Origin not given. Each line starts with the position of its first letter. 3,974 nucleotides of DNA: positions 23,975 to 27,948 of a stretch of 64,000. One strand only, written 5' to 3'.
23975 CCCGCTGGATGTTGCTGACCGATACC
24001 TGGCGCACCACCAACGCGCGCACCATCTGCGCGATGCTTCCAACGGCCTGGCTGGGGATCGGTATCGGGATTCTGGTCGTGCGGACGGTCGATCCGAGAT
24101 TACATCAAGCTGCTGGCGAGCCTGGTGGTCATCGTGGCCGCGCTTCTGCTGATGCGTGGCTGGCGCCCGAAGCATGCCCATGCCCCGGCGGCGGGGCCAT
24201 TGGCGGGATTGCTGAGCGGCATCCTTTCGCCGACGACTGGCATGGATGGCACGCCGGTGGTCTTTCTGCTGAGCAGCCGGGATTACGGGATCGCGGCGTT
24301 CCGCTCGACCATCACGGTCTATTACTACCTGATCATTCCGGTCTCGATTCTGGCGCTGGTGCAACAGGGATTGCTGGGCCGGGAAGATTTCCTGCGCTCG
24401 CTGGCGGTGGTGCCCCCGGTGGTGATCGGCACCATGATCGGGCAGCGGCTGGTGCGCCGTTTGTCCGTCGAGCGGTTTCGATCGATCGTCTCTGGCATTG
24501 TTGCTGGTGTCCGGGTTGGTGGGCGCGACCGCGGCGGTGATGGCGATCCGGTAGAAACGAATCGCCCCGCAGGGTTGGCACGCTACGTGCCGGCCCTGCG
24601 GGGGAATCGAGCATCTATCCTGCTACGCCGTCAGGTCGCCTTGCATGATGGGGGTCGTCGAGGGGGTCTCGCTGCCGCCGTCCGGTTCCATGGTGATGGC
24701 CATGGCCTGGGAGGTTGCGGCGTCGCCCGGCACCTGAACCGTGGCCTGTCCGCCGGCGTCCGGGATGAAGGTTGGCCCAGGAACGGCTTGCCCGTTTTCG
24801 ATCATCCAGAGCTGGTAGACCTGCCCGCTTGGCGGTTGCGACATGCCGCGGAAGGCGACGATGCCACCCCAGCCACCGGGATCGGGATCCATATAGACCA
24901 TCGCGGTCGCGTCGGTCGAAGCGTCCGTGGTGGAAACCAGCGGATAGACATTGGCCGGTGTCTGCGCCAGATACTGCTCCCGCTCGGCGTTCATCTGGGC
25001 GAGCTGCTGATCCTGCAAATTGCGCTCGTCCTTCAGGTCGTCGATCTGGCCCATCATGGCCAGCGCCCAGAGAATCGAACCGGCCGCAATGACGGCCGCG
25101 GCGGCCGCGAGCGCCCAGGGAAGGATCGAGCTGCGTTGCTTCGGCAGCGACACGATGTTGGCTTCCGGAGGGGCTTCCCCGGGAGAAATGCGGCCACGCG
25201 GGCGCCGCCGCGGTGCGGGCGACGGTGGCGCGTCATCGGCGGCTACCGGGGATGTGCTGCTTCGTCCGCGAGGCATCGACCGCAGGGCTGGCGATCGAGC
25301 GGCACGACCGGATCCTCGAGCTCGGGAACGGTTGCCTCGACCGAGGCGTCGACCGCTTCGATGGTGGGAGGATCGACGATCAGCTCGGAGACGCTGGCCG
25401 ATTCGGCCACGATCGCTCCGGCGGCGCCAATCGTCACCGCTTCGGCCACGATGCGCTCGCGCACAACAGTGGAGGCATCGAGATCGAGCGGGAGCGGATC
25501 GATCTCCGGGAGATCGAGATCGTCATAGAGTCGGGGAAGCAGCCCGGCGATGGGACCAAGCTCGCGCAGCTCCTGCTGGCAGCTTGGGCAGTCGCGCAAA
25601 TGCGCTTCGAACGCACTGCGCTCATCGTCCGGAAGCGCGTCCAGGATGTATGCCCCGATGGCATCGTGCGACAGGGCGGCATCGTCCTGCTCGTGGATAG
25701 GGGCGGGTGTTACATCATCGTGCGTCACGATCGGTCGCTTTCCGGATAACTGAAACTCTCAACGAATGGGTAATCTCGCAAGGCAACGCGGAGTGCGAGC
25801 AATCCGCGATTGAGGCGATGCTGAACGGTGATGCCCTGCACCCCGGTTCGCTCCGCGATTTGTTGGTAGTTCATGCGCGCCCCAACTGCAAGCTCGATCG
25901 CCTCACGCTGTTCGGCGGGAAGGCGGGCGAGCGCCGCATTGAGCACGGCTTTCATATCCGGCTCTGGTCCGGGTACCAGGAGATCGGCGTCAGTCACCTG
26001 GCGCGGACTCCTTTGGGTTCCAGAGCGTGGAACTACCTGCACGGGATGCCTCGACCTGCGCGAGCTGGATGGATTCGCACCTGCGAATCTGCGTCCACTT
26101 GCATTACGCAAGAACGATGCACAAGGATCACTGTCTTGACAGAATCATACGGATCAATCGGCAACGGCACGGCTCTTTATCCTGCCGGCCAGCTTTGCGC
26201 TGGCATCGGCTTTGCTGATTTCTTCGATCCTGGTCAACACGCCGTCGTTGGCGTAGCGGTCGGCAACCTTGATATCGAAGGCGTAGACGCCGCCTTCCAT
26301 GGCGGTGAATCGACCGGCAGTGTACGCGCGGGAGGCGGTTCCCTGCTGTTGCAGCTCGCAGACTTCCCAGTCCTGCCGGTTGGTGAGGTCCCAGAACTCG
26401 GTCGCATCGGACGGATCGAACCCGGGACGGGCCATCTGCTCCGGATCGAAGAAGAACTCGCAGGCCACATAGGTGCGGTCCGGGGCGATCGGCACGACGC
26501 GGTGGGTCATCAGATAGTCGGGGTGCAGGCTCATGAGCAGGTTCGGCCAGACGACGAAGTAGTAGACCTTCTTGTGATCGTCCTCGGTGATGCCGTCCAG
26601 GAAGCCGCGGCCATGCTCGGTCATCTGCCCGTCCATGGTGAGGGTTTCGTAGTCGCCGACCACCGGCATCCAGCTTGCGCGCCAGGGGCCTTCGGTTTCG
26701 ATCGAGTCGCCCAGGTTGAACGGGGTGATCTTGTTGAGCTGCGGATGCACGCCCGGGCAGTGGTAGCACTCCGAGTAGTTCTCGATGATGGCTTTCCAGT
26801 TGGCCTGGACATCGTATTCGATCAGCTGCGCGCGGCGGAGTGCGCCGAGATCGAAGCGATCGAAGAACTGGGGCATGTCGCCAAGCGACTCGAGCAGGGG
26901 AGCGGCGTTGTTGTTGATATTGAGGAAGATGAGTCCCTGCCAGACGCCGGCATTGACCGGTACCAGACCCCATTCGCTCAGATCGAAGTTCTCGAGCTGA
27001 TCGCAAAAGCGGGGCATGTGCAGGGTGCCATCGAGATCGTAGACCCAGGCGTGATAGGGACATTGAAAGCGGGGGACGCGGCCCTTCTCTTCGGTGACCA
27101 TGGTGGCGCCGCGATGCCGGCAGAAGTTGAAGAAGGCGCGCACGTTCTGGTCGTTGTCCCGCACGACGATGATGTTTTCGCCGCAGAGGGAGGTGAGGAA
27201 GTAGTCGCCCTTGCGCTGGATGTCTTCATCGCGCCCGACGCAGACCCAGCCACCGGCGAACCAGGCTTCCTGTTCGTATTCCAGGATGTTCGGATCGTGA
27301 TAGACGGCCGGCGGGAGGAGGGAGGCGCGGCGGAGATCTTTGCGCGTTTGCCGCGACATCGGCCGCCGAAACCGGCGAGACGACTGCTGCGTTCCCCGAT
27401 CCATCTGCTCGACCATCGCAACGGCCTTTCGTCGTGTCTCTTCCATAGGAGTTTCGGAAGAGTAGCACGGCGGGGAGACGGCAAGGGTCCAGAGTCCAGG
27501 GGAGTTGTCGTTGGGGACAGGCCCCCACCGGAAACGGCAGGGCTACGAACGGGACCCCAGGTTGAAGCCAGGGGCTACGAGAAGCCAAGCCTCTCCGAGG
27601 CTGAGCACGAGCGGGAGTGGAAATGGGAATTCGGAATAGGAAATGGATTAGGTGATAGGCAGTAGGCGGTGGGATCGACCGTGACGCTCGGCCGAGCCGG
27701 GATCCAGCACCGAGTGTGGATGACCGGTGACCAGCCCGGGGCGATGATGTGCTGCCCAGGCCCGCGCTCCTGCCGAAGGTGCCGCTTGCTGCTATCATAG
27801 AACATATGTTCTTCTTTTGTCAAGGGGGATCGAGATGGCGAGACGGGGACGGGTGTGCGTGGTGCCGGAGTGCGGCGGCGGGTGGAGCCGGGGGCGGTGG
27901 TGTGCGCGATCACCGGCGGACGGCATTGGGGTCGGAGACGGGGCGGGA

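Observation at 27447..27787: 340-nt C-rich, G-poor untranslated leader between SOS promoter A and the Rieske oxygenase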

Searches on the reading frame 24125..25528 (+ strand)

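Call 9: search_protein_families(library=pfam, proteins=[window:24125-25528:+], max_evalue=0.01)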
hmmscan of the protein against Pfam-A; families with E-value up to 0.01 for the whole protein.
window:24125-25528:+ (467 aa): 1 family
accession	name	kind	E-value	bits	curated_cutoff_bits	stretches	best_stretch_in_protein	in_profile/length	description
PF01925.25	TauE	-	6.5e-10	39.5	32.6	1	3-128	102-232/237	Sulfite exporter TauE/SafE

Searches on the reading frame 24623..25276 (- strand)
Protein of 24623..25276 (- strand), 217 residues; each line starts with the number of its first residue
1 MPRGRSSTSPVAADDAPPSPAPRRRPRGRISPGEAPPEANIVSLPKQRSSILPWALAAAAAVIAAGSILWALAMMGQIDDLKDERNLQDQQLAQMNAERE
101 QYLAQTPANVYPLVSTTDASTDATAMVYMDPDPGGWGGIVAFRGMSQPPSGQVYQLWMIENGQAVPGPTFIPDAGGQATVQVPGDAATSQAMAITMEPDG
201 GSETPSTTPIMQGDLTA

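Call 9: search_protein_families(library=pfam, proteins=[window:24623-25276:-], max_evalue=0.01)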
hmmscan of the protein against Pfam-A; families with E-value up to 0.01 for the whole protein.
window:24623-25276:- (217 aa): 1 family
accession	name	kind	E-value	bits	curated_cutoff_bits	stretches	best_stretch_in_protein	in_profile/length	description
PF10099.14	RskA_C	-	1.8e-20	74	29.4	1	55-210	3-135/135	Anti-sigma-K factor rskA, C-terminal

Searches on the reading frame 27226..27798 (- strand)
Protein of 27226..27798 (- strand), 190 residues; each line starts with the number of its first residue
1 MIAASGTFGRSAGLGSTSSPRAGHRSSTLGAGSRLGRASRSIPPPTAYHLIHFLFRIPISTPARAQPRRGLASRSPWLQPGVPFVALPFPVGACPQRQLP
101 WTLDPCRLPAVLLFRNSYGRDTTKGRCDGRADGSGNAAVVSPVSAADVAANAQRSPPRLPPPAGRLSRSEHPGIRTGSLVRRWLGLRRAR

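Call 9: search_protein_families(library=pfam, proteins=[window:27226-27798:-], max_evalue=0.01)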
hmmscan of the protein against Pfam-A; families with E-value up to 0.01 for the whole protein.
window:27226-27798:- (190 aa): 0 families
